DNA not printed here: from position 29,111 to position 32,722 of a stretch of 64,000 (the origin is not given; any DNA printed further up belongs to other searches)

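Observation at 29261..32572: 1,100-aa fusion of TPR array, GT41 (SPINDLY/OGT-like) glycosyltransferase, FkbM methyltransferase and a second helical-repeat domain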

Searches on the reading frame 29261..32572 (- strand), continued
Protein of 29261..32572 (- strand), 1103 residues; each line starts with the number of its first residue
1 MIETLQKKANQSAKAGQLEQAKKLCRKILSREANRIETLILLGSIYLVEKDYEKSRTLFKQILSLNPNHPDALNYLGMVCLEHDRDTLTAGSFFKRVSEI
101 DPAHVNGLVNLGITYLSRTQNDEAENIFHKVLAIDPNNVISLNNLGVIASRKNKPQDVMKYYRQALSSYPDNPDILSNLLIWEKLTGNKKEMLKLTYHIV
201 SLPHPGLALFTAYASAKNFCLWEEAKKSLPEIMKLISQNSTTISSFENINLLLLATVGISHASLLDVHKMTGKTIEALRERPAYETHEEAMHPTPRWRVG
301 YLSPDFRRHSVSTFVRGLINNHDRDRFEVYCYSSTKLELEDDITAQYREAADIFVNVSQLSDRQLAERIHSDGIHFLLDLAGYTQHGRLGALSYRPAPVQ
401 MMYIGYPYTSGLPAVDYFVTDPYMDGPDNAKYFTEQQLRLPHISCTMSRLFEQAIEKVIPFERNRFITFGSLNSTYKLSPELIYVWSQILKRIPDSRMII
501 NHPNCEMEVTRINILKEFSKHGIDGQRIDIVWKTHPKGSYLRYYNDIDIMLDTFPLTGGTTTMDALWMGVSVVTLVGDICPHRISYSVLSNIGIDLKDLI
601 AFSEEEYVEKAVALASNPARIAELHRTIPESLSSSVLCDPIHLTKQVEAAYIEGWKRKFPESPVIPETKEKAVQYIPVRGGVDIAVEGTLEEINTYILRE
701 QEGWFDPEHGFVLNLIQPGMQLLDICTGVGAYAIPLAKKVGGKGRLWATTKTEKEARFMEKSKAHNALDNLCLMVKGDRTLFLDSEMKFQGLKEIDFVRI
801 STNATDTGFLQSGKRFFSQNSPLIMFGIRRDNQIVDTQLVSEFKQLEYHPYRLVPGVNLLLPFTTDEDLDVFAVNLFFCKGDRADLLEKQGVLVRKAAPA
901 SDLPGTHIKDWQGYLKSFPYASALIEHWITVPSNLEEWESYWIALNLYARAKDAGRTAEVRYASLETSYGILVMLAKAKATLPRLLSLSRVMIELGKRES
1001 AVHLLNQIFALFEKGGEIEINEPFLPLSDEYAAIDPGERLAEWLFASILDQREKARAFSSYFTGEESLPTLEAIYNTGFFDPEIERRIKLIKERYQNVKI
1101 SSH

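Call 28: find_encoding_contigs(protein=P0040, flank=8000, max_places=1)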
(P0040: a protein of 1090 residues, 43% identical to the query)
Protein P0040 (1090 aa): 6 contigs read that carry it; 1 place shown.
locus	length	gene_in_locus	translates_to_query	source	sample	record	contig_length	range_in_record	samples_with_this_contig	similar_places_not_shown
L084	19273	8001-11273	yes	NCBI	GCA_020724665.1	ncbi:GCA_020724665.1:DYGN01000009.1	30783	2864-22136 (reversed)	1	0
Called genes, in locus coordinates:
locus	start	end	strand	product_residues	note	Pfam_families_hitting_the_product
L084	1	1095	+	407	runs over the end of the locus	PF00669:Flagellin_N, PF21158:flgK_1st_1 (faint)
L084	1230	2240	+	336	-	PF26745:SPM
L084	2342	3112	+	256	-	PF00483:NTP_transferase, PF12804:NTP_transf_3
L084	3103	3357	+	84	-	-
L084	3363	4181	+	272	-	PF01370:Epimerase, PF16363:GDP_Man_Dehyd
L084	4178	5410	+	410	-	PF08421:Methyltransf_13, PF13489:Methyltransf_23, PF08241:Methyltransf_11 (weak), PF08242:Methyltransf_12, PF13649:Methyltransf_25 (weak), PF08484:Methyltransf_14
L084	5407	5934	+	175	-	PF00908:dTDP_sugar_isom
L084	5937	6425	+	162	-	PF00132:Hexapep, PF14602:Hexapep_2 (weak)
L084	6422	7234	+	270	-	PF16363:GDP_Man_Dehyd (faint), PF01370:Epimerase, PF04321:RmlD_sub_bind (weak)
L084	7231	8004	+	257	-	PF04989:RMNT_CmcI, PF13578:Methyltransf_24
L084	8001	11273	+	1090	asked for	PF00515:TPR_1 (faint), PF07719:TPR_2 (faint), PF12895:ANAPC3 (faint), PF13174:TPR_6 (faint), PF13176:TPR_7 (faint), PF13181:TPR_8 (faint), PF13424:TPR_12 (weak), PF13844:Glyco_transf_41, +5 more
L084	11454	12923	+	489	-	PF00669:Flagellin_N, PF07196:Flagellin_IN, PF00700:Flagellin_C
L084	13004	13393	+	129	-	PF03646:FlaG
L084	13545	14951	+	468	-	PF02465:FliD_N, PF07195:FliD_C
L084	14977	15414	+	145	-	PF02561:FliS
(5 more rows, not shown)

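Call 29: find_encoding_contigs(protein=P0006, flank=9000, max_places=1)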
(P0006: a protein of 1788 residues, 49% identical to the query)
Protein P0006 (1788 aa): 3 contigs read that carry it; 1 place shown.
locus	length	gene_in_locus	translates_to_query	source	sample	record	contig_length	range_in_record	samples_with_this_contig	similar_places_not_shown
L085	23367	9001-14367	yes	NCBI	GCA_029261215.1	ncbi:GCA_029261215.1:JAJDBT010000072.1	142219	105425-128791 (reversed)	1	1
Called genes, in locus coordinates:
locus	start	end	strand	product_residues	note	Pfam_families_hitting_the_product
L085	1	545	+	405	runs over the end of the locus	PF00669:Flagellin_N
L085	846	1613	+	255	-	PF00483:NTP_transferase, PF12804:NTP_transf_3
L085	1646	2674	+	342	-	PF01073:3Beta_HSD, PF01370:Epimerase, PF04321:RmlD_sub_bind (weak), PF16363:GDP_Man_Dehyd, PF02719:Polysacc_synt_2, PF07993:NAD_binding_4 (weak)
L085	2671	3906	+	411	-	PF08421:Methyltransf_13, PF13489:Methyltransf_23, PF08241:Methyltransf_11 (weak), PF08242:Methyltransf_12, PF08484:Methyltransf_14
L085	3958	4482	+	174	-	PF00908:dTDP_sugar_isom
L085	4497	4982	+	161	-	-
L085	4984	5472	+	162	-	PF25084:LbH_EIF2B (faint), PF00132:Hexapep, PF14602:Hexapep_2 (weak)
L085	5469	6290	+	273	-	PF16363:GDP_Man_Dehyd (faint), PF01370:Epimerase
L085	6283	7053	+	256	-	PF04989:RMNT_CmcI, PF13578:Methyltransf_24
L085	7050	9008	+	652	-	PF12895:ANAPC3 (faint), PF13424:TPR_12 (weak), PF13432:TPR_16, PF00515:TPR_1 (weak), PF07719:TPR_2 (weak), PF13432:TPR_16 (weak), PF00515:TPR_1 (weak), PF13844:Glyco_transf_41, +9 more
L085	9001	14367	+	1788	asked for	PF13424:TPR_12, PF00515:TPR_1 (weak), PF07719:TPR_2 (weak), PF13414:TPR_11 (weak), PF13432:TPR_16 (weak), PF13844:Glyco_transf_41, PF13424:TPR_12, PF13844:Glyco_transf_41, +18 more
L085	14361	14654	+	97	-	PF02599:CsrA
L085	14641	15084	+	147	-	PF02623:FliW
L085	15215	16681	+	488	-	PF00669:Flagellin_N, PF00700:Flagellin_C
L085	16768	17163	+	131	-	PF03646:FlaG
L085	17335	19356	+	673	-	PF02465:FliD_N, PF07195:FliD_C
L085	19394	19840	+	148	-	PF02561:FliS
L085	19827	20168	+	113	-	PF05400:FliT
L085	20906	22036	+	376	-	-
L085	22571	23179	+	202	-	PF00350:Dynamin_N (faint), PF01926:MMR_HSR1, PF02421:FeoB_N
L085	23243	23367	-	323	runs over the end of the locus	PF13623:SurA_N_2 (weak), PF13624:SurA_N_3, PF09312:SurA_N, PF13145:Rotamase_2, PF13616:Rotamase_3, PF00639:Rotamase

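Call 30: find_encoding_contigs(protein=P0042, flank=9000, max_places=1)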
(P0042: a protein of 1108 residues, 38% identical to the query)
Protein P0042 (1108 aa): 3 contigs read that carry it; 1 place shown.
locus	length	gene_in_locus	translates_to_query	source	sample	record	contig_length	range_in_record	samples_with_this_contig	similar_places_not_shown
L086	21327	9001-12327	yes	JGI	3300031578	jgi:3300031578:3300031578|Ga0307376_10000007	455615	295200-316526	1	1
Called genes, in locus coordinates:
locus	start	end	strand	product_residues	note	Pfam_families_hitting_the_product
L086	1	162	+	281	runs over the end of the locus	PF01370:Epimerase, PF04321:RmlD_sub_bind, PF16363:GDP_Man_Dehyd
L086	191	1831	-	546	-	PF00072:Response_reg, PF13428:TPR_14 (faint), PF13432:TPR_16 (faint), PF07719:TPR_2 (faint), PF07721:TPR_4 (faint), PF13174:TPR_6 (faint), PF13374:TPR_10 (faint), PF14559:TPR_19 (weak), +4 more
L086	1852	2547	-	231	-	PF02518:HATPase_c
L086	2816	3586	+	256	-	PF00483:NTP_transferase, PF12804:NTP_transf_3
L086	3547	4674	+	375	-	PF01370:Epimerase, PF16363:GDP_Man_Dehyd, PF02719:Polysacc_synt_2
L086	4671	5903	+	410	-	PF08421:Methyltransf_13, PF13489:Methyltransf_23, PF08241:Methyltransf_11 (faint), PF08242:Methyltransf_12 (weak), PF08484:Methyltransf_14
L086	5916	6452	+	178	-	PF00908:dTDP_sugar_isom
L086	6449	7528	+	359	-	PF05050:Methyltransf_21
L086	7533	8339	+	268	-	PF01370:Epimerase, PF04321:RmlD_sub_bind (weak), PF16363:GDP_Man_Dehyd (faint)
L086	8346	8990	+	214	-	-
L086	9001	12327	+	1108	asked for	PF07719:TPR_2 (faint), PF12895:ANAPC3 (faint), PF13174:TPR_6 (faint), PF13424:TPR_12 (weak), PF13432:TPR_16, PF14559:TPR_19 (weak), PF13432:TPR_16 (weak), PF13844:Glyco_transf_41, +9 more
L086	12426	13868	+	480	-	-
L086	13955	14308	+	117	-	PF03646:FlaG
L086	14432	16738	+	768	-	PF02465:FliD_N, PF07195:FliD_C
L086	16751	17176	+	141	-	PF02561:FliS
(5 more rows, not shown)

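Call 31: find_encoding_contigs(protein=P0094, flank=9000, max_places=1)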
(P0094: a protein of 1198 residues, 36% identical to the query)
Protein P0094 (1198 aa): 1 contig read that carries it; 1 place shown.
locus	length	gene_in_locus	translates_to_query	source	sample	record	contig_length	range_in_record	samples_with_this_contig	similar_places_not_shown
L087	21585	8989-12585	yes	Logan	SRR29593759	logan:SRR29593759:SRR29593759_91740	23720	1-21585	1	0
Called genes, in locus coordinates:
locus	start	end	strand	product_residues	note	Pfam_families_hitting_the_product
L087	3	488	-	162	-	?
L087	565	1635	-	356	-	PF01312:Bac_export_2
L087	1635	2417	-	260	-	PF01311:Bac_export_1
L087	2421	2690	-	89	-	PF01313:Bac_export_3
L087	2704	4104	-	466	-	PF00309:Sigma54_AID, PF04963:Sigma54_CBD, PF04552:Sigma54_DBD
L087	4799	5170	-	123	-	PF02561:FliS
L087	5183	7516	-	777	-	PF02465:FliD_N, PF07196:Flagellin_IN, PF07195:FliD_C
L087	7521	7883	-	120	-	PF03646:FlaG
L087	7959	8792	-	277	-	PF00669:Flagellin_N, PF00700:Flagellin_C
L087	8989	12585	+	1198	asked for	PF00515:TPR_1 (faint), PF07719:TPR_2 (faint), PF13181:TPR_8 (faint), PF13428:TPR_14 (faint), PF13432:TPR_16 (weak), PF14559:TPR_19 (faint), PF13844:Glyco_transf_41, PF05050:Methyltransf_21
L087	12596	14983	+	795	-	PF00989:PAS (weak), PF13188:PAS_8 (weak), PF00989:PAS, PF08448:PAS_4, PF13426:PAS_9, PF00512:HisKA, PF02518:HATPase_c, PF00072:Response_reg, +1 more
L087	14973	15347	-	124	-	PF07238:PilZ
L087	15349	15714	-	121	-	PF00072:Response_reg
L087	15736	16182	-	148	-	PF13690:CheX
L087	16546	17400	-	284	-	-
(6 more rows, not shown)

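Call 78: list_cluster_members(proteins=[P0001, P0009, P0040, P0006])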
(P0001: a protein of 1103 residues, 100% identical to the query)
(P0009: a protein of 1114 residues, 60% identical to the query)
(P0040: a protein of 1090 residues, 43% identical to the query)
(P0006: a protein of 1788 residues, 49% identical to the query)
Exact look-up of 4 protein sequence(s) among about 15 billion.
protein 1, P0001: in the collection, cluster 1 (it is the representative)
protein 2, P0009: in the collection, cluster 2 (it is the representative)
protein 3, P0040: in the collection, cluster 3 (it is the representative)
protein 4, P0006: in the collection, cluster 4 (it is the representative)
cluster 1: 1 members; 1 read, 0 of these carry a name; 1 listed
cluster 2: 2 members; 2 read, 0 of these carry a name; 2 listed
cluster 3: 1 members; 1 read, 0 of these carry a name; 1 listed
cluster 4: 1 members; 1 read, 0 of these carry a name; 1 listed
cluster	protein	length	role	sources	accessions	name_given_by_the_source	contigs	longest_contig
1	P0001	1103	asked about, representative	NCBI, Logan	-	-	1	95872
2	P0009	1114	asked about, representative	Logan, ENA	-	-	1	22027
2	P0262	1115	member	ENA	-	-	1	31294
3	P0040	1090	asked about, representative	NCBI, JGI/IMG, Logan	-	-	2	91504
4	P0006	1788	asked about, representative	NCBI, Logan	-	-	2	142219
